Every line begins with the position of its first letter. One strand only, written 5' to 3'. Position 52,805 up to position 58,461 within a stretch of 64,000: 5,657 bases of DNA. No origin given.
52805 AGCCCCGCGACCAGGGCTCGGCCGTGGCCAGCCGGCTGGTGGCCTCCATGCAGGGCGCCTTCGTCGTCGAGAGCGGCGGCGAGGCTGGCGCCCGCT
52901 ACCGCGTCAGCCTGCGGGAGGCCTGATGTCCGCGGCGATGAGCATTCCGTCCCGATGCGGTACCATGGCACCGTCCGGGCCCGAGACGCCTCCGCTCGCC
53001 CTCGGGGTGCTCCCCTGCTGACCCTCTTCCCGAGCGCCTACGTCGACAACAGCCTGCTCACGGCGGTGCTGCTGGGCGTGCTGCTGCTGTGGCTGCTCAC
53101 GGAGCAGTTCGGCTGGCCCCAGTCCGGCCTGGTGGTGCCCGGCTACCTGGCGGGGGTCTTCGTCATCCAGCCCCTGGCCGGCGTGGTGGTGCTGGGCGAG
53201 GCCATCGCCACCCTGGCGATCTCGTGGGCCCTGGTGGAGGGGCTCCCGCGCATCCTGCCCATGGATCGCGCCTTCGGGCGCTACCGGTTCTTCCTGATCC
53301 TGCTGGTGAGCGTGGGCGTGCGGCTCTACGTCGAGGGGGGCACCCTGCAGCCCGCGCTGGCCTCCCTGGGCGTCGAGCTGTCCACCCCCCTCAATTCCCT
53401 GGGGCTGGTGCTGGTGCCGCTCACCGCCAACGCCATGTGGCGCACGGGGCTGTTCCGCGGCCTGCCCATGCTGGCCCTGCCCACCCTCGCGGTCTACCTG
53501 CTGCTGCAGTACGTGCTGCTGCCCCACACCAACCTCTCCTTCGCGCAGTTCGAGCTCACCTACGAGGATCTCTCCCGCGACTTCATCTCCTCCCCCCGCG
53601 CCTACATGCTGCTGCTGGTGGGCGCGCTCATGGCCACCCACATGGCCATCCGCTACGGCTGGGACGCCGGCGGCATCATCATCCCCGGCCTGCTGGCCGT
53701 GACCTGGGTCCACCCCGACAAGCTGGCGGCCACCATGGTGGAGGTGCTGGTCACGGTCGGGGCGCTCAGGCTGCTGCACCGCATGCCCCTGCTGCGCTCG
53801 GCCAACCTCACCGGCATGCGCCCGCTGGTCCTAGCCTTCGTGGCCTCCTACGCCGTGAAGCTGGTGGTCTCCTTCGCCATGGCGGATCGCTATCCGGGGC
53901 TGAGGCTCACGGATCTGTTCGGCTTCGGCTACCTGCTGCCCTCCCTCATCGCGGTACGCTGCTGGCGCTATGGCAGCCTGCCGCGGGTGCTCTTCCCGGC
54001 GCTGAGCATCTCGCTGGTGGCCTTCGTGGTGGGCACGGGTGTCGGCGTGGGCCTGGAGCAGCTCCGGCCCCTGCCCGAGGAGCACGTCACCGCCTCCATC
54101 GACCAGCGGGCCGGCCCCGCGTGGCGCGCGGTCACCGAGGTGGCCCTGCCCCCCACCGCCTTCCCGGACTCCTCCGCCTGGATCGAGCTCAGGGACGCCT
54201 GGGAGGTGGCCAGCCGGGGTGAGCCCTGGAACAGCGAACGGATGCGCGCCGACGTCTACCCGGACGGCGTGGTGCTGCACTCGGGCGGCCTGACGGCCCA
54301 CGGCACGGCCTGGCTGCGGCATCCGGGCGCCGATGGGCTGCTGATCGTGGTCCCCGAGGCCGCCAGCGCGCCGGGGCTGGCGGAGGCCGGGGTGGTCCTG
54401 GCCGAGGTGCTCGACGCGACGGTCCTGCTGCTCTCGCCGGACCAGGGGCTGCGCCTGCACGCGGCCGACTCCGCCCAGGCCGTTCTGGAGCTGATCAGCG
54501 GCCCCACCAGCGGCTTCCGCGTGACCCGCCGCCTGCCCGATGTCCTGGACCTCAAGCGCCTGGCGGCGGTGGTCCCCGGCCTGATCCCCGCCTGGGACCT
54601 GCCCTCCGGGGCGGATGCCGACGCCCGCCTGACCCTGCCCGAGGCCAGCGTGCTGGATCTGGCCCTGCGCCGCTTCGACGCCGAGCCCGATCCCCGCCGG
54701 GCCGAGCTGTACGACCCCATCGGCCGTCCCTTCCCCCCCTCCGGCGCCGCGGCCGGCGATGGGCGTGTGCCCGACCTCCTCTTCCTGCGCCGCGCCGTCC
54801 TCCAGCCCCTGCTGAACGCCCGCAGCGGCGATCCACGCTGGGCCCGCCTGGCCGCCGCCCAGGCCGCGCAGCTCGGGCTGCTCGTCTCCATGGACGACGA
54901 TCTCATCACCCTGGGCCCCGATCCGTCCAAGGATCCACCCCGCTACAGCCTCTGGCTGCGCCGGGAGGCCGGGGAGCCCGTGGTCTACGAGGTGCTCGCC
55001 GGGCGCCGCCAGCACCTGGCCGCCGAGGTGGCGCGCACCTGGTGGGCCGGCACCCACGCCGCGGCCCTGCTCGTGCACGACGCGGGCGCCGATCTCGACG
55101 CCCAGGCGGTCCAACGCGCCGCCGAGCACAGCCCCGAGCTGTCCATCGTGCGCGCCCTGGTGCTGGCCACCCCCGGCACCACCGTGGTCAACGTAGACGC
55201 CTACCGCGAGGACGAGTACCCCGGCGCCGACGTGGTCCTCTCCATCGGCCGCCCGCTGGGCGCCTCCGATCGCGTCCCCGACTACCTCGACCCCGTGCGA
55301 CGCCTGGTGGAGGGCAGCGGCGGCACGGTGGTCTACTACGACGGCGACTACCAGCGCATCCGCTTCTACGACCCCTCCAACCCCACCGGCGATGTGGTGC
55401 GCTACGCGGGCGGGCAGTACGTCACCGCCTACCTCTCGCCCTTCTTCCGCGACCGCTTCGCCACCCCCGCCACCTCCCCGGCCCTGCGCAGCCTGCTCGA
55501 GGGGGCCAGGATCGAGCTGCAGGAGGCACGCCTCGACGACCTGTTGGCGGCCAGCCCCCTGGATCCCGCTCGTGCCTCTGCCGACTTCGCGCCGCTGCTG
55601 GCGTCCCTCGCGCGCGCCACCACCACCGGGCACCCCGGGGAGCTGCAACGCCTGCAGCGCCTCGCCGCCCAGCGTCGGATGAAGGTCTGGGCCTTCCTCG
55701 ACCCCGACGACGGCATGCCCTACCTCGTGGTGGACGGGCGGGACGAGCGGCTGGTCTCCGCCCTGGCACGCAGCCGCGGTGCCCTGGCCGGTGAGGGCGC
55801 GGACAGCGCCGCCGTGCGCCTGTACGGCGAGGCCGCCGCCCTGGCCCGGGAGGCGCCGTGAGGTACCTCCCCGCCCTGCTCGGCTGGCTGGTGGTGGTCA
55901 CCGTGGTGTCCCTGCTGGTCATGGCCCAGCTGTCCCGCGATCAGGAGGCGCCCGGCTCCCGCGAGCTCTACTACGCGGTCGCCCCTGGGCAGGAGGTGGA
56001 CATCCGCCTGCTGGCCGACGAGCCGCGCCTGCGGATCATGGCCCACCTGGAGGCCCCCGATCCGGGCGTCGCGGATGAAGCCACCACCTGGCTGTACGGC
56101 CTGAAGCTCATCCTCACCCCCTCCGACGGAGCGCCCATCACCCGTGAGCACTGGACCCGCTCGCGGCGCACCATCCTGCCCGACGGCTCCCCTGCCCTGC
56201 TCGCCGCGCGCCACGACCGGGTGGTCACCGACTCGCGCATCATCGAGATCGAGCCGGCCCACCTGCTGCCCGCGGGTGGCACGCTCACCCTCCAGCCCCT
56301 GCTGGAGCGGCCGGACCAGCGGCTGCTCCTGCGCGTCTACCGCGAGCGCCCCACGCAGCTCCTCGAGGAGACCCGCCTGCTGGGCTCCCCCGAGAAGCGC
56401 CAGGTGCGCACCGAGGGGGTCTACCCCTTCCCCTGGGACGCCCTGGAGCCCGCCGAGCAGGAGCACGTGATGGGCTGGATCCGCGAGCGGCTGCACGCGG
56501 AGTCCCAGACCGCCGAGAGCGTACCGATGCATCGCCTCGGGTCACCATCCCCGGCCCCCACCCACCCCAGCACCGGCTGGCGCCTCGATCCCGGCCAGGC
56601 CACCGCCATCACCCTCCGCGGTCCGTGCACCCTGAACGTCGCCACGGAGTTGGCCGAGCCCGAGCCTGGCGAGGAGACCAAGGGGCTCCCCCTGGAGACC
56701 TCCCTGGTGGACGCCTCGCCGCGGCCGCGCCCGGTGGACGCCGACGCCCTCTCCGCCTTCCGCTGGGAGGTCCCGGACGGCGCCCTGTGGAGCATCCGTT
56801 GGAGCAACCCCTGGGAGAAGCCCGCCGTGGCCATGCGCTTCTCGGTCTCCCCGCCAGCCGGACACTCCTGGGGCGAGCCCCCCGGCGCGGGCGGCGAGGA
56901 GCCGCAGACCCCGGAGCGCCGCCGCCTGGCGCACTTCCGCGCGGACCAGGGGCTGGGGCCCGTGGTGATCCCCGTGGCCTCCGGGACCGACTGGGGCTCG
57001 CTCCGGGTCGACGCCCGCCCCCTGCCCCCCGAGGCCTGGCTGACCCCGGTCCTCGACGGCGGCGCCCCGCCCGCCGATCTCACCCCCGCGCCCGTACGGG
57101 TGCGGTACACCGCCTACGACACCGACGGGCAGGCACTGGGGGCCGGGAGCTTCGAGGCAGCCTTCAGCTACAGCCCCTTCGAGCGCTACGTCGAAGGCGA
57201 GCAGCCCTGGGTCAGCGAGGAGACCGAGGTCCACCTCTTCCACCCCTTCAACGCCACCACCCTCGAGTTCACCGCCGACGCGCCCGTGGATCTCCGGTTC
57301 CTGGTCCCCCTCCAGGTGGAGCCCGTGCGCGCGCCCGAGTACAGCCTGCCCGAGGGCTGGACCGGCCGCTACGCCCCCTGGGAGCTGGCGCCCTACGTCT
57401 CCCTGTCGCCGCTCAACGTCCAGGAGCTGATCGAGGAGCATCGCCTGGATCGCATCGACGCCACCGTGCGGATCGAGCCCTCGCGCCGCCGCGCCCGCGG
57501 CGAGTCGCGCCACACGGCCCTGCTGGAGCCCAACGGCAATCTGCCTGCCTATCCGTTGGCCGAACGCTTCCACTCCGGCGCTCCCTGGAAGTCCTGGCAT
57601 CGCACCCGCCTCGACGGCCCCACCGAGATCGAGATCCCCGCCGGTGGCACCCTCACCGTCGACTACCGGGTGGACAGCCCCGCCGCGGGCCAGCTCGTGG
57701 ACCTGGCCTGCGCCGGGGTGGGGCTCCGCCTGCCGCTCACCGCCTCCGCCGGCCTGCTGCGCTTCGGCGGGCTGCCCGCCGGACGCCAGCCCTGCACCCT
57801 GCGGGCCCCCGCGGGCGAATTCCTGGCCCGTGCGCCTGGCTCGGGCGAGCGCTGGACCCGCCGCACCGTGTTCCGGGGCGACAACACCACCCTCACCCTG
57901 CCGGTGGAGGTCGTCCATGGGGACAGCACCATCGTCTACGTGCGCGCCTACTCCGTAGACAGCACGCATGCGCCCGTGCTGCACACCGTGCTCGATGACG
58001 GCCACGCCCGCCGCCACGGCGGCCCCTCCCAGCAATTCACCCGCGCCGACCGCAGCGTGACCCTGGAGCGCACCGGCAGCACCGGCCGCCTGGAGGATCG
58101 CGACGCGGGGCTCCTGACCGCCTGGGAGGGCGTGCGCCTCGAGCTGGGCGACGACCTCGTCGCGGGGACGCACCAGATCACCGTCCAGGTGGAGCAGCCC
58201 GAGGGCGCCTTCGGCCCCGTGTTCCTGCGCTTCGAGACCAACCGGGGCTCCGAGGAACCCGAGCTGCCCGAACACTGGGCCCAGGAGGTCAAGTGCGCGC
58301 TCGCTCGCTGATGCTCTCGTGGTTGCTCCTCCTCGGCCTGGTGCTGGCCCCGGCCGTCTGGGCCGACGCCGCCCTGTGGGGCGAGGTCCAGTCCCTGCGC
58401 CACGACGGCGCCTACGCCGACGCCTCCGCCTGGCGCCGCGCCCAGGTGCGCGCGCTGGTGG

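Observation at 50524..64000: Six-gene coupled operon built around a tandem PgsC/CapC-like membrane protein: possible novel envelope-polymer system lacking a PgsB ligase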

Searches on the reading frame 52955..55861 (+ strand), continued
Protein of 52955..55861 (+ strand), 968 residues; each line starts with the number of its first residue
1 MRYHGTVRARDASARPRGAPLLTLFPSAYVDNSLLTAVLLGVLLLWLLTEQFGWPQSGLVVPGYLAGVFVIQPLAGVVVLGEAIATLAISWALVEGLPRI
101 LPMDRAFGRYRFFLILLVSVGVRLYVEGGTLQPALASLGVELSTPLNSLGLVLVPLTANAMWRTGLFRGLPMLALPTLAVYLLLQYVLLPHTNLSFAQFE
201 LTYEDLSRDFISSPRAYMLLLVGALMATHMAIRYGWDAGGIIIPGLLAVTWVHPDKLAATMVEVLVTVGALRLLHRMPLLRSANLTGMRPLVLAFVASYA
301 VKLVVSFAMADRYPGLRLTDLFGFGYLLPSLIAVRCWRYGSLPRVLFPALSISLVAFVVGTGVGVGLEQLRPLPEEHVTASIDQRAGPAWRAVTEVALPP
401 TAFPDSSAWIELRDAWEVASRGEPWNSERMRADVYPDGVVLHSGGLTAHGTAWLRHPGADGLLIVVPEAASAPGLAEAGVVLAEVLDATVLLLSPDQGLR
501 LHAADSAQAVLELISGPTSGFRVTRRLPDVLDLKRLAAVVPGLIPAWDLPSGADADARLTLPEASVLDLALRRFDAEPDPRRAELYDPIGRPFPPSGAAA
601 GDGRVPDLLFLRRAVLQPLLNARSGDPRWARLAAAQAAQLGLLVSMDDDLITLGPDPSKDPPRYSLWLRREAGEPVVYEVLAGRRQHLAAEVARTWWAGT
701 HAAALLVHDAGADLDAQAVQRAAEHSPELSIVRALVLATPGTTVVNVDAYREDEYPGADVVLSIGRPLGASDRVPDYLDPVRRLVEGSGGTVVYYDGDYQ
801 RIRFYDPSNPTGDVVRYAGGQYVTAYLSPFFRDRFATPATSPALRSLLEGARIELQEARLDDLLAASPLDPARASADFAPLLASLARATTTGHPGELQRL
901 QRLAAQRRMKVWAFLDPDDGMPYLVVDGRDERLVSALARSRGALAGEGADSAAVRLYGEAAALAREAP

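Call 71: search_solved_structures(query=A2, max_evalue=1)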
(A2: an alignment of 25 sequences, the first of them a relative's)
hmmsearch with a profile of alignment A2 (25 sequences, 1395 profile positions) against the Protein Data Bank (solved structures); distinct sequences matched with E-value up to 1: 34.
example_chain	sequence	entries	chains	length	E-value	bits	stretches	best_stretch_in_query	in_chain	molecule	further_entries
9sah_A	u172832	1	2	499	2.7e-19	72.1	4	224-355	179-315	E4-NB2 synthetic fusion protein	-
4zv6_A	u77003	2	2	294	3.8e-14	55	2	224-355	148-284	AlphaRep-7 | alpha-Rep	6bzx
6ft5_A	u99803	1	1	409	1.4e-13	53.2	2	224-355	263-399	alphaRep A3_A3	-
6fsq_A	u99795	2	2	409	3.3e-13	51.9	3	213-353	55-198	alphaRep A3_bGFPD | A3_bGFPD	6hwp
4xl5_C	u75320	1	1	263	4e-12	48.3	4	251-343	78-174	bGFP-A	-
6gx7_E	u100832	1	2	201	9.1e-10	40.5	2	224-355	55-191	iiiA5 ALPHAREP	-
6gwc_C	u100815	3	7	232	4.4e-09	38.2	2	256-364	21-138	iE5 ALPHAREP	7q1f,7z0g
8aw4_A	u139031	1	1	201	6.4e-08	34.4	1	252-355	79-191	ALPHAREP bB-E3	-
9rhz_A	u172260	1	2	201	1.6e-07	33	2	252-355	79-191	ALPHAREP bE5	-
6veh_A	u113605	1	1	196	2.1e-07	32.7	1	262-421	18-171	HEAT repeat domain-containing protein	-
3ltm_A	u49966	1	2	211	3.5e-07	31.9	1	186-353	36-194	Alpha-Rep4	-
3ltj_A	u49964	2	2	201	3.7e-07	31.9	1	225-355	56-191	AlphaRep-4 | bA3-2: binder of A3 protein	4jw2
7p0h_A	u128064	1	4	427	5.6e-07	31.3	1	254-380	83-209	Helicobacter pylori ComF fused to an artificial alphaREP crystallization helper (named B2)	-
5dcq_A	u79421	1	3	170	3.2e-06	28.8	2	284-355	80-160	artificial repeat proteins (alphaREP3)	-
6g4j_B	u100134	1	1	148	6.7e-06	27.7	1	256-356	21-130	alphaREP bE8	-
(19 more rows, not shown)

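Call 75: search_protein_families(library=pfam, proteins=[L046:22-4299:+, L046:4412-5428:+, L046:5661-6869:+, L046:7391-8263:+, L046:8267-13090:+, L046:13876-14508:+, L085:14533-15780:+, L085:9905-14551:+], max_evalue=0.01)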
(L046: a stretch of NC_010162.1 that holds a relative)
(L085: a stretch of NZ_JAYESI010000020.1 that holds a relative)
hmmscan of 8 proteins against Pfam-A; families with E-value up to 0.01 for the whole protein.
L046:22-4299:+ (1426 aa): 9 families
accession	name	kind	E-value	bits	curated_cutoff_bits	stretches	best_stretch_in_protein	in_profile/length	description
PF20703.3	nSTAND1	-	1.6e-99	334.5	27.1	1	480-868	1-378/379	Novel STAND NTPase 1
PF00069.31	Pkinase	-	2.6e-36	125.8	31.7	2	105-253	1-152/263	Protein kinase domain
PF03781.23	FGE-sulfatase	-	1.5e-26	94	23.3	1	1153-1418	3-253/255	Sulfatase-modifying factor enzyme 1-like domain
PF07714.23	PK_Tyr_Ser-Thr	-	5.3e-24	85.3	23.1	2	107-250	3-153/258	Protein tyrosine and serine/threonine kinase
PF13191.12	AAA_16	-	6.9e-09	36.9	32.6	1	495-617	2-148/167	AAA ATPase domain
PF13401.12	AAA_22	-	1.5e-05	25.8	27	1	511-618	4-97/130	AAA domain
PF05729.18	NACHT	-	0.00091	19.5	26.7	1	515-680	3-158/167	NACHT domain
PF03109.22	ABC1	-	0.004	16.8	22.9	1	173-254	139-222/244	ABC1 atypical kinase-like domain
PF25201.1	nSTAND6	-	0.0098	16.4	27.7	0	496-531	2-37/148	Novel STAND NTPase 6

L046:4412-5428:+ (339 aa): 4 families
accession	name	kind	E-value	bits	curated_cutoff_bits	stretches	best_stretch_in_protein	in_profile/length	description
PF20032.4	ADYC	-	2.3e-51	174.9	27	1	99-276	1-175/176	ADYC domain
PF13576.12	Pentapeptide_3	-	1.8e-06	28.5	27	1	43-84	3-47/48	Pentapeptide repeats (9 copies)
PF00805.28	Pentapeptide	-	2.4e-05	24.2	20.2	1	50-80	7-37/40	Pentapeptide repeats (8 copies)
PF13599.13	Pentapeptide_4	-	0.0018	18.8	38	1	45-86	2-43/78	Pentapeptide repeat region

L046:5661-6869:+ (403 aa): 0 families

L046:7391-8263:+ (291 aa): 1 family
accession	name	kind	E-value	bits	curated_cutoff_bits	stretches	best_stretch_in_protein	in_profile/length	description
PF04228.19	Zn_peptidase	-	5.6e-102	341.6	23.2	1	15-286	1-290/290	Putative neutral zinc metallopeptidase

L046:8267-13090:+ (1608 aa): 1 family
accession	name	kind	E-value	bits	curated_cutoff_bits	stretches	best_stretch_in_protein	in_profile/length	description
PF13646.12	HEAT_2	-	2.1e-05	25.2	27.7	1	461-527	7-70/88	HEAT repeats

L046:13876-14508:+ (211 aa): 1 family
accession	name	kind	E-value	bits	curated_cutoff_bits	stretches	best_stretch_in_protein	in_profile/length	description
PF05685.18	Uma2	-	7.3e-27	94.4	27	1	34-181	11-157/172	Putative restriction endonuclease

L085:14533-15780:+ (416 aa): 1 family
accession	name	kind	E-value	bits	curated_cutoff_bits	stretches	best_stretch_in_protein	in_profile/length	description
PF13480.13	Acetyltransf_6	-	9.3e-35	120.3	22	1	226-370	4-143/143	Acetyltransferase (GNAT) domain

L085:9905-14551:+ (1549 aa): 0 families

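Call 89: fold_search(model_id=the predicted structure, library=pdb)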
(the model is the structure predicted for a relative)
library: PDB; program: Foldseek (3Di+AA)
matches with E <= 10: 421; with E <= 0.001: 0
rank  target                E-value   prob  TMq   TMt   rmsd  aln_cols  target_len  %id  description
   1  5onj_A                1.7e-02  0.98  0.10  0.37   7.6       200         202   18  YnDL in Complex with 5 amino acid (PGA) complex (released 2018-08-29)
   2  9b3m                  4.5e-02  0.38  0.11  0.20  16.7       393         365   14  NorA in inward-open conformation (NorA-BRIL fusion) (released 2024-12-11)
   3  5cyf_A                7.2e-02  0.93  0.10  0.28   8.7       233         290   10  Crystal structure of isoform 2 of uridine phosphorylase from Schistosoma mansoni in complex with citrate (released 2016-03-16)
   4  4jr9_A                8.6e-02  0.13  0.08  0.13  20.1       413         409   12  Crystal structure of nitrate/nitrite exchanger NarK (released 2013-05-15)
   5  9b3l                  9.0e-02  0.30  0.11  0.20  15.9       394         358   13  NorA in occluded conformation (NorA-BRIL fusion) (released 2024-12-11)
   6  4m7w_A                1.2e-01  0.92  0.10  0.34   8.6       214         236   10  Crystal structure of purine nucleoside phosphorylase from Leptotrichia buccalis C-1013-b, NYSGRC Target 029767. (released 2013-08-28)
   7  8ttf_A                1.2e-01  0.25  0.11  0.20  15.9       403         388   12  NorA double mutant - E222QD307N at pH 7.5 (released 2024-05-29)
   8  8sc3                  1.2e-01  0.18  0.10  0.16  17.7       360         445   16  Human OCT1 bound to fenoterol in inward-open conformation (released 2023-10-18)
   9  6cin_A                1.2e-01  0.09  0.07  0.06  23.4       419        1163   11  Crystal structure of pyruvate:ferredoxin oxidoreductase from Moorella thermoacetica (released 2018-03-28)
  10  3k2k                  1.4e-01  0.80  0.12  0.26   7.7       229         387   14  Crystal structure of putative carboxypeptidase (YP_103406.1) from BURKHOLDERIA MALLEI ATCC 23344 at 2.49 A resolution (released 2009-11-03)
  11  9irw                  1.4e-01  0.15  0.09  0.13  18.7       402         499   14  Structure of human URAT1 bound with urate (released 2025-01-15)
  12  7zh0                  1.4e-01  0.11  0.07  0.11  19.6       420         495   12  Structure of human OCT3 in lipid nanodisc (released 2022-11-09)
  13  8wjg                  1.5e-01  0.14  0.09  0.12  21.2       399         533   12  Cryo-EM structure of URAT1(R477S) (released 2024-08-28)
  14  6cio_A                1.6e-01  0.08  0.08  0.07  23.1       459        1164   12  Pyruvate:ferredoxin oxidoreductase from Moorella thermoacetica with lactyl-TPP bound (released 2018-03-28)
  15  28vj_B                1.7e-01  0.14  0.09  0.16  16.0       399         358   13  NorA bound to miniprotein I-23 (released 2026-04-08)
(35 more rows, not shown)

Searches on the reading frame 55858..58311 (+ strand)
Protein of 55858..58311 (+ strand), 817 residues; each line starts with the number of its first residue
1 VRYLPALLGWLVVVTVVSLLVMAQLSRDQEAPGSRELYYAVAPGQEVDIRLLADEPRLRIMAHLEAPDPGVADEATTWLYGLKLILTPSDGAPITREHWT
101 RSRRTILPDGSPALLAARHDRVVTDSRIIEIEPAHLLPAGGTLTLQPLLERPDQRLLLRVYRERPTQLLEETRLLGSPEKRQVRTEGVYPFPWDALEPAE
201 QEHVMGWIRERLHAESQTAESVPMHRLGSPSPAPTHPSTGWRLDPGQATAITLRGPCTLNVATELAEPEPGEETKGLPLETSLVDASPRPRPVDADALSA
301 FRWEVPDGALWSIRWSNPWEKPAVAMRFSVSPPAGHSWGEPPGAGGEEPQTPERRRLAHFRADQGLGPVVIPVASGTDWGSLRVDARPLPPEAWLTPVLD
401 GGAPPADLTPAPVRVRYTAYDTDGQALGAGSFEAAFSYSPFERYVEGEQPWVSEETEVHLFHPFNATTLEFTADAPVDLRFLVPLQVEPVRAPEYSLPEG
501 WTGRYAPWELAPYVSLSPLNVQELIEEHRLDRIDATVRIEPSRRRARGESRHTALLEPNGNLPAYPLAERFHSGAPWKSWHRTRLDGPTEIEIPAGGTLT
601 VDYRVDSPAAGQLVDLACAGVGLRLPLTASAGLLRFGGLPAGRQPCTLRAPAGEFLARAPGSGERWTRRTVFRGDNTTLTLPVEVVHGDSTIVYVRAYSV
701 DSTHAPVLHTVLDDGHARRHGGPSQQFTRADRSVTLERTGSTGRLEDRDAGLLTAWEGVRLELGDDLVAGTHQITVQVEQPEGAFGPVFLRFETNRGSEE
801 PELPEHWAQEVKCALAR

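Call 5: search_protein_families(library=pfam, proteins=[window:55858-58311:+], max_evalue=0.1)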
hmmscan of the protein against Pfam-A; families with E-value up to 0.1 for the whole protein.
window:55858-58311:+ (817 aa): 0 families

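Call 6: search_protein_families(library=ncbifam, proteins=[window:55858-58311:+], max_evalue=0.1)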
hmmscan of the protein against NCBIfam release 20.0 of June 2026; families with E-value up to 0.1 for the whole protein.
window:55858-58311:+ (817 aa): 0 families

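Call 56: search_protein_families(library=pfam, alignment_id=A6, max_evalue=1)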
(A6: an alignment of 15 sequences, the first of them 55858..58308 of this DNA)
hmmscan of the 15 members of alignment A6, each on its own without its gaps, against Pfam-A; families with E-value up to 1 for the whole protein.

A. member 1, window:55858-58308:+ (817 aa): 0 families

B. families by the number of members that match (of 15 scanned): 4 families
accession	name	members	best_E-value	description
PF24156.1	DUF7407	2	0.18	Domain of unknown function (DUF7407)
PF19944.4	DUF6406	1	0.027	Family of unknown function (DUF6406)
PF21226.3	MalQ_N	1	0.065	MalQ N-terminal beta sandwich domain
PF08052.16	PyrBI_leader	1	0.22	PyrBI operon leader peptide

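Call 70: search_solved_structures(query=A6, max_evalue=1)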
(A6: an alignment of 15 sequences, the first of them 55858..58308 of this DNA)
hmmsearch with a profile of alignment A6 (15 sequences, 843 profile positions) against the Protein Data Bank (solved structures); distinct sequences matched with E-value up to 1: 1.
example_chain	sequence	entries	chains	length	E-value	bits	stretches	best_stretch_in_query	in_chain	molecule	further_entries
5brk_B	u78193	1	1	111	0.36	12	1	179-236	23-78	Serine/threonine-protein kinase LATS1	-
